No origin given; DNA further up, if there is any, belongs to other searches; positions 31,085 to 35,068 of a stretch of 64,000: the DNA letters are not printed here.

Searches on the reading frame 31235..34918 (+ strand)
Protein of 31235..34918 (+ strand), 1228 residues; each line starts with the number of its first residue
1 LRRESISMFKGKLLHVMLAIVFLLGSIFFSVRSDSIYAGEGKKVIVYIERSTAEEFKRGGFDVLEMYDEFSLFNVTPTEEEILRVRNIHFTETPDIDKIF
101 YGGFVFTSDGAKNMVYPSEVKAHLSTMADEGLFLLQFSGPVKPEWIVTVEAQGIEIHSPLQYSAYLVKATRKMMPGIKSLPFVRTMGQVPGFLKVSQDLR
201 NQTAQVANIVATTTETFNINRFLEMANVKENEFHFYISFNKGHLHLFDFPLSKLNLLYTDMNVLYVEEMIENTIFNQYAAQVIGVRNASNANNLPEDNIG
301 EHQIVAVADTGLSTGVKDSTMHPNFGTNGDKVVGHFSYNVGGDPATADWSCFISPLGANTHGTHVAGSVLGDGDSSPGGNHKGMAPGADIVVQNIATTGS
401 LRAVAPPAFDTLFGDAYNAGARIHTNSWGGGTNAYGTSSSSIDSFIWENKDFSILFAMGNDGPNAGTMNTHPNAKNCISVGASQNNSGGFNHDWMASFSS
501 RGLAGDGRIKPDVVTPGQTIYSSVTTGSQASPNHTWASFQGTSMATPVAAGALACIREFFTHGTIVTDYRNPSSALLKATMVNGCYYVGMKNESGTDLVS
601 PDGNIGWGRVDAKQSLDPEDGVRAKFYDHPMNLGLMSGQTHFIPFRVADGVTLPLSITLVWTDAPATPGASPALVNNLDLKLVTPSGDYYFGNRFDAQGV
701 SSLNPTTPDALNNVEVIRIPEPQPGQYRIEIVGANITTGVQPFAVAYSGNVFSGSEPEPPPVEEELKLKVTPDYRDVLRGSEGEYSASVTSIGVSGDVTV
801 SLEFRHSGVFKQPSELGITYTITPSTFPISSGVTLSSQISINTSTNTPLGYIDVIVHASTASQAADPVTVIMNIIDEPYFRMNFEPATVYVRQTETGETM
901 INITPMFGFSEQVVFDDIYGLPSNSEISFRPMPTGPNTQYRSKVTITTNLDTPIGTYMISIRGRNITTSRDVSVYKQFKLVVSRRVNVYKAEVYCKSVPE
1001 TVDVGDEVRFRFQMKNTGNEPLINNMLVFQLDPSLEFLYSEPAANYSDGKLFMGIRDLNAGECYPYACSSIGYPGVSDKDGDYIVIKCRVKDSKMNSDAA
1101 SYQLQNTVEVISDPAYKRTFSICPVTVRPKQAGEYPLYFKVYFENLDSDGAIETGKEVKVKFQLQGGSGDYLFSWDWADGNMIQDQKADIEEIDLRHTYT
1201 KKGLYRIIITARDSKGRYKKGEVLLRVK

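Call 3: search_protein_families(library=pfam, proteins=[window:31235-34918:+], max_evalue=0.1)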
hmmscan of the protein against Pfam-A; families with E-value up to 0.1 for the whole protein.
window:31235-34918:+ (1228 aa): 5 families
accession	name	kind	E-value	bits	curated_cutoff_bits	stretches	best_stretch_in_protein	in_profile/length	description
PF00082.27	Peptidase_S8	-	2.4e-37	129.3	21.8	1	301-585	2-273/288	Subtilase family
PF18911.6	PKD_4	-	2.8e-05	24.5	27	1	1151-1218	13-75/85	PKD domain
PF00801.26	PKD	-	7.4e-05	23.1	23.5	1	1150-1217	9-71/80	PKD domain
PF03504.19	Chlam_OMP6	-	0.0015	19.2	34.1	1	985-1062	5-81/91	Chlamydia cysteine-rich outer membrane protein 6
PF04151.21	PPC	-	0.022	16.1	25.9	0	641-731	3-68/70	Bacterial pre-peptidase C-terminal domain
